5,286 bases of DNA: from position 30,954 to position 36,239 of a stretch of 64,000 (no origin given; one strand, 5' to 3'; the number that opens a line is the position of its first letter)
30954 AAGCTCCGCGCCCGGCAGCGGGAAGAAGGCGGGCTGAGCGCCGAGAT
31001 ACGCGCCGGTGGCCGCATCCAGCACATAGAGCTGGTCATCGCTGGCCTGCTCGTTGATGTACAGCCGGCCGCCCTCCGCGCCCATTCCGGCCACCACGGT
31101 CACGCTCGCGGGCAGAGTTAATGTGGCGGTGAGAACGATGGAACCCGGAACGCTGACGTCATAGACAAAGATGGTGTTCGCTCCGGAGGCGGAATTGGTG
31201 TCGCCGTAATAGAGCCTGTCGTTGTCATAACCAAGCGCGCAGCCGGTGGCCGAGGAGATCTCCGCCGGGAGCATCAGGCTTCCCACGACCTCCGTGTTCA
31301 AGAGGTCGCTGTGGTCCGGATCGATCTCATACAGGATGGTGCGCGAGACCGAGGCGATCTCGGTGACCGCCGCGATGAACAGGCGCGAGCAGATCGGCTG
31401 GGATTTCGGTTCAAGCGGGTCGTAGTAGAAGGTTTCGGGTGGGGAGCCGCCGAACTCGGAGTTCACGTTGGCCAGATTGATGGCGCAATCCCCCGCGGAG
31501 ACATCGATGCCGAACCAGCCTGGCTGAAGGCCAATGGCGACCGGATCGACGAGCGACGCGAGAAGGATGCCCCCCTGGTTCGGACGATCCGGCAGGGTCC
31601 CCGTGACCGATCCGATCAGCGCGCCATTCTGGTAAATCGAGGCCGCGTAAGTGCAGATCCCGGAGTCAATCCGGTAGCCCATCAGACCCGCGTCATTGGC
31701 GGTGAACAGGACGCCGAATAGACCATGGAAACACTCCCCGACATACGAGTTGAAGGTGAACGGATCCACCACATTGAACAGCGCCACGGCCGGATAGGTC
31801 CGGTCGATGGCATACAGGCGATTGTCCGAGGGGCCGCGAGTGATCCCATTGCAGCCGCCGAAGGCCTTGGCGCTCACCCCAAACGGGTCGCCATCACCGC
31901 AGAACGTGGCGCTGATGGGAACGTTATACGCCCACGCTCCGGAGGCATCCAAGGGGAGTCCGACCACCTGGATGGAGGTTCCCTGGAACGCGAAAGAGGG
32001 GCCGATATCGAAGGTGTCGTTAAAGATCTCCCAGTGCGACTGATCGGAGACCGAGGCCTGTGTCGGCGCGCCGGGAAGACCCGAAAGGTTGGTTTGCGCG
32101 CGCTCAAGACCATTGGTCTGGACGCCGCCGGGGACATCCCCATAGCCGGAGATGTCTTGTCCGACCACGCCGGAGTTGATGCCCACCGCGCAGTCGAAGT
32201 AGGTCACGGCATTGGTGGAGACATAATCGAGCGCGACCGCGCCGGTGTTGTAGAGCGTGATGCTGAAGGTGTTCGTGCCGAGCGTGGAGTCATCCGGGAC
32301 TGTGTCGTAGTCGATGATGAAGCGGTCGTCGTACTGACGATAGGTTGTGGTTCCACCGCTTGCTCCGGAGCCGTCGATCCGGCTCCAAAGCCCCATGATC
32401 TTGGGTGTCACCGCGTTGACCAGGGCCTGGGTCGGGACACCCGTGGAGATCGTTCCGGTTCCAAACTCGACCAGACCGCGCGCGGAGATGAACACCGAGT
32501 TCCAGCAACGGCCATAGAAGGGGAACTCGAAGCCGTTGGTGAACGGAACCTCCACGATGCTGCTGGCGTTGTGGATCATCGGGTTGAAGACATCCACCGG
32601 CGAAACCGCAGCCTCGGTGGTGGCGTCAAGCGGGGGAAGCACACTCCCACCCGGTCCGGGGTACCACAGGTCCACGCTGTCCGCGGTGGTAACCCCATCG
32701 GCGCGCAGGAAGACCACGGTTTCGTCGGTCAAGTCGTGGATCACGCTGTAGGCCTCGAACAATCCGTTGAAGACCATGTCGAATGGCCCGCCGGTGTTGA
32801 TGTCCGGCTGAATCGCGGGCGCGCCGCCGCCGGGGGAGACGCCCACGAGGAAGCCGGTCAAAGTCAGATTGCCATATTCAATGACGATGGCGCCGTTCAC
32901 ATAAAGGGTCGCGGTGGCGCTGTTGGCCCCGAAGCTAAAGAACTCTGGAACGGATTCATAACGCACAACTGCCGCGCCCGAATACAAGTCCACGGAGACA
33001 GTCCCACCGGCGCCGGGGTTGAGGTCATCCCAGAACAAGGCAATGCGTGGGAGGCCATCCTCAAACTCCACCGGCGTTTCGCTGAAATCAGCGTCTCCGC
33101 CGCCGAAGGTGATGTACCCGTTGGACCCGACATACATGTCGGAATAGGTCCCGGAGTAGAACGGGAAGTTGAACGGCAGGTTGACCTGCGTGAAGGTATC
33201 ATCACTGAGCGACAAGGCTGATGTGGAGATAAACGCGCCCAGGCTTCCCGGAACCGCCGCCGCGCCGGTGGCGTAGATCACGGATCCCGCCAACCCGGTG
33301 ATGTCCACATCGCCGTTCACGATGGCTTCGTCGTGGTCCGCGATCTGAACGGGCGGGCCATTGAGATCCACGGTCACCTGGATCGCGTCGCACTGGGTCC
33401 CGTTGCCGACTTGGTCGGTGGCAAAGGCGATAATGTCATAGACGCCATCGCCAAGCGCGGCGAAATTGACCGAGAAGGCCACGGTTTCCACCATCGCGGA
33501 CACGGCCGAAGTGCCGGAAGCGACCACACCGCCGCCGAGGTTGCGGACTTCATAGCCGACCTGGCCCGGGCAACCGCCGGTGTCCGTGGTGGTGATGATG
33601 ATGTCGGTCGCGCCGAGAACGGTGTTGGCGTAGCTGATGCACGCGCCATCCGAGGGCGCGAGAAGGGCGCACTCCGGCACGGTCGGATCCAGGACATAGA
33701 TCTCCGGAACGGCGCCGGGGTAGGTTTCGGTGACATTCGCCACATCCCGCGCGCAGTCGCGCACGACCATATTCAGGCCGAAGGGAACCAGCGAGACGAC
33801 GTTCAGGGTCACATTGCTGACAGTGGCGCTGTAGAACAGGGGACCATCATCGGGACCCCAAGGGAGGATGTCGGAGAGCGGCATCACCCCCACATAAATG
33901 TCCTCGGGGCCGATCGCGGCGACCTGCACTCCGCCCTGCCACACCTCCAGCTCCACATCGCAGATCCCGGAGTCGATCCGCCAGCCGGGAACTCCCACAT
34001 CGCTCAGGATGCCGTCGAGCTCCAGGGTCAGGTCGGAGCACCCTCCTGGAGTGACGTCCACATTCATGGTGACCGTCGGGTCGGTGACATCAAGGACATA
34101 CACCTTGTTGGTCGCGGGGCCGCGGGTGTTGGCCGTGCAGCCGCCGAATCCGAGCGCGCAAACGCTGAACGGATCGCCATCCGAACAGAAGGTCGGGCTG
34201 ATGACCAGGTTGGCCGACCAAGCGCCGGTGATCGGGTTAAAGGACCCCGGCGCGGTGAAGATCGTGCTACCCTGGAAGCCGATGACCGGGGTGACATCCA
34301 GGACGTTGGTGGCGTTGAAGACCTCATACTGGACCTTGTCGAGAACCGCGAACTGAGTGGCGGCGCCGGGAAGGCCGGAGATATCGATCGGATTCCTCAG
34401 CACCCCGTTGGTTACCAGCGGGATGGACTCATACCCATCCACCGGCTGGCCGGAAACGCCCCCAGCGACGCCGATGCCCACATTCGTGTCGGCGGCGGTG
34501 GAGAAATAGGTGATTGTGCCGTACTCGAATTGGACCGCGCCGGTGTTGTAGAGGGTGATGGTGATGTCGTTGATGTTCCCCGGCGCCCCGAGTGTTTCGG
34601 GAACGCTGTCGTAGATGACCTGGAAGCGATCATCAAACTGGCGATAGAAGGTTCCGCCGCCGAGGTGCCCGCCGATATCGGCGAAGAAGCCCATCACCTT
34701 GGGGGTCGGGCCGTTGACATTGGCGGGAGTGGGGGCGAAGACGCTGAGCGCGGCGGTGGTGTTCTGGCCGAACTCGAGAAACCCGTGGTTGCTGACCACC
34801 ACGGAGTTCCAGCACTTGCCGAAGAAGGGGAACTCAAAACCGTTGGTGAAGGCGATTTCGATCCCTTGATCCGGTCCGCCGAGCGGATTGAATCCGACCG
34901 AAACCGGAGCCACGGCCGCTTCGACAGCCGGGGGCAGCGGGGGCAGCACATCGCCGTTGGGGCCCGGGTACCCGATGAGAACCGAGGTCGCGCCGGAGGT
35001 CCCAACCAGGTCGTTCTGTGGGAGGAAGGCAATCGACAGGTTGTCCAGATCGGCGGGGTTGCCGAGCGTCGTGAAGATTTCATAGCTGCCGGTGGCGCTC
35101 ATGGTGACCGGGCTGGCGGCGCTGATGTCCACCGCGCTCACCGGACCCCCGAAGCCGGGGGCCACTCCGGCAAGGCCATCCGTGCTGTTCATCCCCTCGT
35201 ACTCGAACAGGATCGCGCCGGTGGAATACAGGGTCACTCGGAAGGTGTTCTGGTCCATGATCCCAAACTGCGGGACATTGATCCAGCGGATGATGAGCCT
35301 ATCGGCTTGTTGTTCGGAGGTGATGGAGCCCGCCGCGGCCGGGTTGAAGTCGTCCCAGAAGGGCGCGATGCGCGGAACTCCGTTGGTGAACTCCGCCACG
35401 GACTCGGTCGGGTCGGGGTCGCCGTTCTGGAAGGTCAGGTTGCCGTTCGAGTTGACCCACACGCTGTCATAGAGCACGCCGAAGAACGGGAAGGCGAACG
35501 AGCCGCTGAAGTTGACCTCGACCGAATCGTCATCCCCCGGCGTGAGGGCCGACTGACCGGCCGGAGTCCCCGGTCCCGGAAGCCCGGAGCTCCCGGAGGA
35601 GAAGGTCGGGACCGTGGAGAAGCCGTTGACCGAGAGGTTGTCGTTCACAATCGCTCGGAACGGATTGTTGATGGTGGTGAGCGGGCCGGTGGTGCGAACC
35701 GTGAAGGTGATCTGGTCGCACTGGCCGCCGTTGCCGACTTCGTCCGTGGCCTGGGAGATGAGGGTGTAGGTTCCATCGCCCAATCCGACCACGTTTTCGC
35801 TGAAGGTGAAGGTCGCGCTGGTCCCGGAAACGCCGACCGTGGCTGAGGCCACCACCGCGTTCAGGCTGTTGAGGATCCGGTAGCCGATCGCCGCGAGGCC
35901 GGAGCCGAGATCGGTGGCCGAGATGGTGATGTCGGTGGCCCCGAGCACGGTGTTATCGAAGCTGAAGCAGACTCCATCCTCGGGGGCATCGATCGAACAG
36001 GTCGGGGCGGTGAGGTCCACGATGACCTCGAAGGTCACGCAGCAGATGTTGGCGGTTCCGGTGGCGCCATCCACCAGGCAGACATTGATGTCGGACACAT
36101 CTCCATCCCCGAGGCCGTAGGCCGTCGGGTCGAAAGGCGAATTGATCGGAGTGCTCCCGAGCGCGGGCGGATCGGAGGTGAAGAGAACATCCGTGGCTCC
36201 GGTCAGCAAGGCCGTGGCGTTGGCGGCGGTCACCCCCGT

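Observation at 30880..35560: Bacterial NIDO-like domains arranged as a diverged 2.3 kb tandem duplication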

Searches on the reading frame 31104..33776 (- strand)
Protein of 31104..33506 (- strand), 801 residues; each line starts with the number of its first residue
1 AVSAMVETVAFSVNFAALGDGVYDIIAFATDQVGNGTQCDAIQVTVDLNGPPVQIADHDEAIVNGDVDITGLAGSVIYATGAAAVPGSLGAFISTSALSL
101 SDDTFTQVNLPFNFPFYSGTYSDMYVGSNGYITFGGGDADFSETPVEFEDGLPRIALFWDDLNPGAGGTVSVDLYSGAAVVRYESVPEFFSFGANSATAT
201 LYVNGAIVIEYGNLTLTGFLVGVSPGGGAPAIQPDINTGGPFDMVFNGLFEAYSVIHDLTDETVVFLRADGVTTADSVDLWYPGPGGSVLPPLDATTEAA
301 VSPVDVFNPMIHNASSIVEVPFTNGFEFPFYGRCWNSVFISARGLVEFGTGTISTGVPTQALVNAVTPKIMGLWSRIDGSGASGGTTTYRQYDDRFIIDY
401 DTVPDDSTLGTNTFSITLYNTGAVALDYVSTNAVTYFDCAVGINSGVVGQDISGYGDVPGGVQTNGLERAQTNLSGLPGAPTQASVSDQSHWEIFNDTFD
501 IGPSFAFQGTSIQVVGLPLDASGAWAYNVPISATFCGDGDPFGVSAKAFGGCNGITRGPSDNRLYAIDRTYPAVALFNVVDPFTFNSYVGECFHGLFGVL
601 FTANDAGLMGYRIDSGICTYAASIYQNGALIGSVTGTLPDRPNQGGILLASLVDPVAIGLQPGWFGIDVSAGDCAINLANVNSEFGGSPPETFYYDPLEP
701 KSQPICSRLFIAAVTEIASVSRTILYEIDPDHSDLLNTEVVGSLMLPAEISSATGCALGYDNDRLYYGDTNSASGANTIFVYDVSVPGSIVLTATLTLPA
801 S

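Call 5: search_protein_families(library=pfam, proteins=[window:31104-33506:-], max_evalue=1)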
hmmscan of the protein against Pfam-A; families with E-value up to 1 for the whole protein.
window:31104-33506:- (801 aa): 2 families
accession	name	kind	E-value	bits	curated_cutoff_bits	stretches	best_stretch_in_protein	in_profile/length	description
PF19077.6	Big_13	-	0.0071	17.3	27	1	15-47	69-101/102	Bacterial Ig-like domain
PF13750.12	Big_3_3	-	0.045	13.8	27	1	12-82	6-75/157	Bacterial Ig-like domain (group 3)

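Call 59: search_protein_families(library=ncbifam, proteins=[window:31104-33506:-], max_evalue=0.01)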
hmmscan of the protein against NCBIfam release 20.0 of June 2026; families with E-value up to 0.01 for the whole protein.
window:31104-33506:- (801 aa): 0 families

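Call 60: find_related_loci(query=window:31401-33776:-, collection=metagenome_contigs, flank=10000)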
Query window:31401-33776:- (792 aa) in metagenome_contigs; peptide patterns used: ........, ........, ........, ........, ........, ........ (x = any residue, [..] = any of these).
81 stretches matched a pattern, but none encodes a relative of the query by tblastn (E <= 1e-3).

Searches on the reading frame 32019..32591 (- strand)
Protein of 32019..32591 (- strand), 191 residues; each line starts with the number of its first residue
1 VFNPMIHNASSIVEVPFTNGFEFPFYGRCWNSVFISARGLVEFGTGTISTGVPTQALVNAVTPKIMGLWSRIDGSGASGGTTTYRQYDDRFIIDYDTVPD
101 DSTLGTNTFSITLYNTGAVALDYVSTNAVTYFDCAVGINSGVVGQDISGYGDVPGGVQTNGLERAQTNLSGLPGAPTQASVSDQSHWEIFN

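Call 10: search_protein_families(library=pfam, proteins=[window:32019-32591:-], max_evalue=10)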
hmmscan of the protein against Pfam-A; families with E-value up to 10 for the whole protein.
window:32019-32591:- (191 aa): 0 families

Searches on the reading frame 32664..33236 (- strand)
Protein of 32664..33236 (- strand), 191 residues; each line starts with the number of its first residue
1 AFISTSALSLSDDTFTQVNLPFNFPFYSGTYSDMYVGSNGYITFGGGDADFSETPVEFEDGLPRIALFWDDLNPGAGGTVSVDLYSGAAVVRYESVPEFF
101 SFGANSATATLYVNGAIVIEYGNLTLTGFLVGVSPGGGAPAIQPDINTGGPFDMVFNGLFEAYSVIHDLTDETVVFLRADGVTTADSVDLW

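Call 10: search_protein_families(library=pfam, proteins=[window:32664-33236:-], max_evalue=10)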
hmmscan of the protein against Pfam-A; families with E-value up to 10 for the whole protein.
window:32664-33236:- (191 aa): 1 family
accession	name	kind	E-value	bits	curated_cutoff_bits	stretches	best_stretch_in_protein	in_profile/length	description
PF06119.19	NIDO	-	0.0049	17.3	25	1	33-84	2-52/186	Nidogen-like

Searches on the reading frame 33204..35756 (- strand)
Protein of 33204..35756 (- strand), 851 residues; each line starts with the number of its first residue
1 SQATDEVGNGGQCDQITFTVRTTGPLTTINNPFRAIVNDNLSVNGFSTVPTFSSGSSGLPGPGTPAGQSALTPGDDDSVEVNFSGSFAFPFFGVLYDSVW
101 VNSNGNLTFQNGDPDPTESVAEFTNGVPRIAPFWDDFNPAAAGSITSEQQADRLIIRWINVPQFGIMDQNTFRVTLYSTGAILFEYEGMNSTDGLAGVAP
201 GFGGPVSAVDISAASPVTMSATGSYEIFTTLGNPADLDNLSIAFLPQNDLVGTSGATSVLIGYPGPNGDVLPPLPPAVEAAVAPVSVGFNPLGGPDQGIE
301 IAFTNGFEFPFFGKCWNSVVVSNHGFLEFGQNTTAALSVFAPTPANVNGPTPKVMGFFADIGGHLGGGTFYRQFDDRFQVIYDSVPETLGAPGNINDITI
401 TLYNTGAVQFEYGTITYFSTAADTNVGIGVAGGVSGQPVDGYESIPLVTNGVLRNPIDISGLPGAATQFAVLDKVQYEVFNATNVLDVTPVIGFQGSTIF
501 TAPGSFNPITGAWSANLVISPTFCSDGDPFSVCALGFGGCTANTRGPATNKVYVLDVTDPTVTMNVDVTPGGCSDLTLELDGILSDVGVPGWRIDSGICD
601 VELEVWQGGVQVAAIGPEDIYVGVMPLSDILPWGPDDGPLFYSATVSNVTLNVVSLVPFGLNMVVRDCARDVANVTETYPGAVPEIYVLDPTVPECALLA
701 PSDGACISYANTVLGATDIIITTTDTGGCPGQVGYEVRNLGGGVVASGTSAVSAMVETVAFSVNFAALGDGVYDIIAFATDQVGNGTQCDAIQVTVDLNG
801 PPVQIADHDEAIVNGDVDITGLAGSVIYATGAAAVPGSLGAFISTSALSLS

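Call 5: search_protein_families(library=pfam, proteins=[window:33204-35756:-], max_evalue=1)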
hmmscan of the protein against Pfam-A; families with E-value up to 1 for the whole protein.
window:33204-35756:- (851 aa): 3 families
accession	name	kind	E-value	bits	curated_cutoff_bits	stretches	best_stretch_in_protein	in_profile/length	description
PF06119.19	NIDO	-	0.00011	22.7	25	1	97-153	1-56/186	Nidogen-like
PF19077.6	Big_13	-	0.0065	17.4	27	1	761-797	64-101/102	Bacterial Ig-like domain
PF13750.12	Big_3_3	-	0.042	14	27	1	762-832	6-75/157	Bacterial Ig-like domain (group 3)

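Call 59: search_protein_families(library=ncbifam, proteins=[window:33204-35756:-], max_evalue=0.01)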
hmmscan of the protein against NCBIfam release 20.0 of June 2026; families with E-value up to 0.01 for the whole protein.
window:33204-35756:- (851 aa): 1 family
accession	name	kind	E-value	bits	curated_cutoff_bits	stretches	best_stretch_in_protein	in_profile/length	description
NF047441.1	Lepto_OmpL47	equivalog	0.0015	18.2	250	0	770-807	296-333/336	multi-beta-barrel domain surface protein OmpL47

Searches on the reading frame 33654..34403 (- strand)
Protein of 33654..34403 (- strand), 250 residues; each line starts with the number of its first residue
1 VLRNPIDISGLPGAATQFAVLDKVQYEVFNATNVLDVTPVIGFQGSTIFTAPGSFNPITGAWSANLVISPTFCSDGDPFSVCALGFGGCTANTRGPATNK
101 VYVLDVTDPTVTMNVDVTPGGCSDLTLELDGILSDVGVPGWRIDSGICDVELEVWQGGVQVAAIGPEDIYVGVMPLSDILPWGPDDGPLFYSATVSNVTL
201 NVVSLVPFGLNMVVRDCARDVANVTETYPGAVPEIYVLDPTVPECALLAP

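Call 83: predict_structure(alignment_id=A7)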
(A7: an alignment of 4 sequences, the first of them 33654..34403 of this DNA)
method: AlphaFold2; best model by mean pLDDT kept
length: 250 residues; sequences in the alignment: 4
mean_pLDDT: 46.5   pTM: 0.49
mean pLDDT of the five models: 46.5, 41.5, 41.3, 39.4, 38.6
residues with pLDDT >= 90: 0; 70-90: 38; 50-70: 61; < 50: 151
segments of 3 or more residues with pLDDT < 50: 1-109, 120-123, 138-143, 219-250
pLDDT, mean of each block of 10 residues (from residue 1): 25 30 28 30 36 39 38 25 26 28 41 55 59 59 58 67 80 83 72 68 60 58 39 32 28
secondary structure, 60 per line:
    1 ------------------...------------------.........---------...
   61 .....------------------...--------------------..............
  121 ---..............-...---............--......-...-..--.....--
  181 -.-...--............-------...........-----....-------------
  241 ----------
elements in order: E19-21 E40-48 E58-65 E107-120 E124-137 E145-156 E159-164 E189-196 H197-200 E208-218 H224-227

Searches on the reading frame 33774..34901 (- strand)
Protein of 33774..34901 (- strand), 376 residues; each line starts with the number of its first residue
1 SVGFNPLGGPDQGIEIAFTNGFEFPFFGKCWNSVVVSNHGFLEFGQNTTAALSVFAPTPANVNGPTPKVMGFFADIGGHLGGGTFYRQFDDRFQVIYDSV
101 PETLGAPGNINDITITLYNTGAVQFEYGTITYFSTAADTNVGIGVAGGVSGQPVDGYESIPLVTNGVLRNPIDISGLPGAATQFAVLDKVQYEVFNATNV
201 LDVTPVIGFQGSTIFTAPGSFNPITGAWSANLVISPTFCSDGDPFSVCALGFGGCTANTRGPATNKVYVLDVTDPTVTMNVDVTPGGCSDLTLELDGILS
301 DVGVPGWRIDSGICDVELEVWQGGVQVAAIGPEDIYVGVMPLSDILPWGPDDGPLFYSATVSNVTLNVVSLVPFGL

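Call 62: find_related_loci(query=A3, collection=metagenome_contigs, flank=10000)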
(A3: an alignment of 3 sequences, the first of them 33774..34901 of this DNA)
Query A3 (376 aa) in metagenome_contigs; peptide patterns used: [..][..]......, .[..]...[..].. (x = any residue, [..] = any of these).
115 stretches matched a pattern, but none encodes a relative of the query by tblastn (E <= 1e-3).

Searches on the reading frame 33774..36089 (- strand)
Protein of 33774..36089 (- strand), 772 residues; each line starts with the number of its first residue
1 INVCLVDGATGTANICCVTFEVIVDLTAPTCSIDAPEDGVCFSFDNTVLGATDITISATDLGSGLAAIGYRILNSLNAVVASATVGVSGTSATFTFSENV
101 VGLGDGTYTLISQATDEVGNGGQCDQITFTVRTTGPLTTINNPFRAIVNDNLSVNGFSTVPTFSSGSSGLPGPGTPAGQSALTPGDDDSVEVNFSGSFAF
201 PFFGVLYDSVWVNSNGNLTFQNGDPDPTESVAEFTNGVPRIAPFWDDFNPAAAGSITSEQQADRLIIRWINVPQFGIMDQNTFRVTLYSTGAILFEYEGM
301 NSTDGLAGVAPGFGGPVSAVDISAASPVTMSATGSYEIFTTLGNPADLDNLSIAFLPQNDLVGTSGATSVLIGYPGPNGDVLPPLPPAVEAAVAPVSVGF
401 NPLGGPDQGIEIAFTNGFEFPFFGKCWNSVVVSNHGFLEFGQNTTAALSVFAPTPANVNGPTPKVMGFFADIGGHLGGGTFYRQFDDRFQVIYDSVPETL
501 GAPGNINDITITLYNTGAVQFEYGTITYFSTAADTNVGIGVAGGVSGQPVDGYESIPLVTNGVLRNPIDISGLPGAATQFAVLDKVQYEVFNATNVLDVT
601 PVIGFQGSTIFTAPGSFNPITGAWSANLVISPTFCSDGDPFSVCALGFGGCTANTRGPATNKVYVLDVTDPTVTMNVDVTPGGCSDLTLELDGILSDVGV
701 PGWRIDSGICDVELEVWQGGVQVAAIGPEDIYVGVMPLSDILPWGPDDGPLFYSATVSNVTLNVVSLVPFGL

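Call 41: find_related_loci(query=window:33774-36089:-, collection=genome_contigs, flank=3000)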
Query window:33774-36089:- (772 aa) in genome_contigs; peptide patterns used: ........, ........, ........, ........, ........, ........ (x = any residue, [..] = any of these).
36 stretches matched a pattern; 14 encode a relative of the query (tblastn E <= 1e-3); 14 distinct loci.
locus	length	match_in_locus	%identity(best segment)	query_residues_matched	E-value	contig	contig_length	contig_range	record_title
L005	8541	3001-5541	39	1-726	2e-59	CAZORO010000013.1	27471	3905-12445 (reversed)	MAG TPA_asm: uncultured bacterium isolate SRP278314_co2_16 genome assembly, contig: NODE_2342_length_27471_cov_4.680150,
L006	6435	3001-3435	37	185-312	1e-20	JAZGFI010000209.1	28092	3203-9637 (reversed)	MAG: Planctomycetota bacterium isolate SCS4bin.42 SCS4bin.42_209, whole genome shotgun sequence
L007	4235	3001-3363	42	185-528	1e-19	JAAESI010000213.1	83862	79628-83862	MAG: Proteobacteria bacterium isolate Ust_8 UstG_CONTIG2305246, whole genome shotgun sequence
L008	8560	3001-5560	36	145-375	4e-19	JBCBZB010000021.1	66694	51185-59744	MAG: Planctomycetota bacterium isolate P01_A01_bin.104 k141_1585946_length_66694_cov_13.3951, whole genome shotgun seque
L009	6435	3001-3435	37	173-309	4e-17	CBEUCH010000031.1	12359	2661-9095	MAG TPA_asm: uncultured bacterium isolate SRR19160658_binner12_Refined_30 genome assembly, contig: ERZ26800495.481, whol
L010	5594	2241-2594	36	180-523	3e-16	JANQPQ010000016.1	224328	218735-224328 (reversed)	MAG: Cyclobacteriaceae bacterium isolate IP29b_bin.169 k99_1787011, whole genome shotgun sequence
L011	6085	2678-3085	35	177-305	8e-14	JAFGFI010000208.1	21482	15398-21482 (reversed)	MAG: Anaerolineae bacterium isolate Zod_Metabat.1307 k87_5968438, whole genome shotgun sequence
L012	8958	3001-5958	31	178-526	1e-12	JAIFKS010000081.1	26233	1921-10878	MAG: bacterium isolate bin_118 scaffold_1268, whole genome shotgun sequence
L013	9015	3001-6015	33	172-550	1e-12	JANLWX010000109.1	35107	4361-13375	MAG: Candidatus Eisenbacteria bacterium isolate OTE_20_metabat_201 OTE_20_k141_2821553, whole genome shotgun sequence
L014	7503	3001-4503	33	175-298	3e-11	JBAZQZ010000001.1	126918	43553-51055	MAG: Candidatus Gracilibacteria bacterium isolate SO_2017_GW1_136 NODE_1012_length_126918_cov_1.558738_OW334_2017, whole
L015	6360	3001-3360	32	186-301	5e-10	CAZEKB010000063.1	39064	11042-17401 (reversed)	MAG TPA_asm: uncultured Rickettsiales bacterium isolate binchicken_co141_512 genome assembly, contig: NODE_4538_length_3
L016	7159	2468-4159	29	187-300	1e-9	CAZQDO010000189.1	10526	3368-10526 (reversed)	MAG TPA_asm: uncultured Anaerolineae bacterium isolate binchicken_co338_52 genome assembly, contig: NODE_1645_length_105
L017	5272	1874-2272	29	176-299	2e-6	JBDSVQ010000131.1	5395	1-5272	MAG: Fimbriimonadales bacterium isolate cluster1_bin.608 k127_6850719, whole genome shotgun sequence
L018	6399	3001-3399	25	180-302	9e-5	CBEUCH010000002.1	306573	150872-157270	MAG TPA_asm: uncultured bacterium isolate SRR19160658_binner12_Refined_30 genome assembly, contig: ERZ26800495.2, whole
